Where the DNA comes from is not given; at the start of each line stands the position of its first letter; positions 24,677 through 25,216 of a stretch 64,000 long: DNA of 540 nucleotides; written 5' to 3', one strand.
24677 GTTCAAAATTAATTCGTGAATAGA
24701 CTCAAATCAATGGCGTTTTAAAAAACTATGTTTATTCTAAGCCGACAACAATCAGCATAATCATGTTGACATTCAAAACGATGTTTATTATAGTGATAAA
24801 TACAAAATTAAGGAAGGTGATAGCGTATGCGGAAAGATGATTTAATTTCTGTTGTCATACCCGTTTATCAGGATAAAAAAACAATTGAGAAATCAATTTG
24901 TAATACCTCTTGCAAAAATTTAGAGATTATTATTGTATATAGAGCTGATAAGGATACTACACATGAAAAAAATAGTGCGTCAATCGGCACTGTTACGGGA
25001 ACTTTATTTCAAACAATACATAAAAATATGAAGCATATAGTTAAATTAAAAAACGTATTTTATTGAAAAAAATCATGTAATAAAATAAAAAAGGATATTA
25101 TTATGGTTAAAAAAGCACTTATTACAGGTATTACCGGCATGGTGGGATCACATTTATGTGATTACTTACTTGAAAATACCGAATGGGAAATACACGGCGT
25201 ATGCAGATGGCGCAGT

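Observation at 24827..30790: GDP-heptose modification locus (dehydratase, isomerase, reductase) with no linked glycosyltransferase, directly upstream of the giant adhesin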

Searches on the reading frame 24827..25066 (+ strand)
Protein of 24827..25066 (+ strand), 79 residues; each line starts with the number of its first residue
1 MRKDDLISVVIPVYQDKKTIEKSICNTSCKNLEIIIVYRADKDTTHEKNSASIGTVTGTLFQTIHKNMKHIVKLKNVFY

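Call 5: search_protein_families(library=pfam, proteins=[window:24827-25066:+], max_evalue=0.01)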
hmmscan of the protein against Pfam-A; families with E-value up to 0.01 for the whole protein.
window:24827-25066:+ (79 aa): 1 family
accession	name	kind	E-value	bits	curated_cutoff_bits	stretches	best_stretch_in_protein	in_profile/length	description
PF00535.33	Glycos_transf_2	-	0.0025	18.2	23.3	1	8-48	1-44/168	Glycosyl transferase family 2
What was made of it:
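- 24827..25066 (+): Dead GT2 gene. Codons 1-51 (24827-24970) are homologous to the 289-309-aa GT2 that heads the cassette in relatives. The last 57 bp of that gene survive at 25047-25102. About 0.7 kb in between is deleted. The Pfam GT2 match covers profile positions 1-44 of 168 and is below the cut-off (call 5).
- Checked: 24827-25066: GT2 stub of 79 aa. It matches Pfam GT2 profile positions 1-44 of 168 only, at 18.2 bits, below the 23.3 cut-off (call 5).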

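Call 6: search_protein_families(library=ncbifam, proteins=[window:24827-25066:+], max_evalue=0.01)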
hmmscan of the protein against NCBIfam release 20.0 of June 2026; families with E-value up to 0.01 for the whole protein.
window:24827-25066:+ (79 aa): 2 families
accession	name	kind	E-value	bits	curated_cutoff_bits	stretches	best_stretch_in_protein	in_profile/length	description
NF047683.1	TeichurnBiosyTuaG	equivalog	0.00046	19.9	400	1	2-49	3-53/252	teichuronic acid biosynthesis protein TuaG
TIGR04283.1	glyco_like_mftF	equivalog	0.0037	16.9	182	1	7-50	1-47/221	TIGR04283 family arsenosugar biosynthesis glycosyltransferase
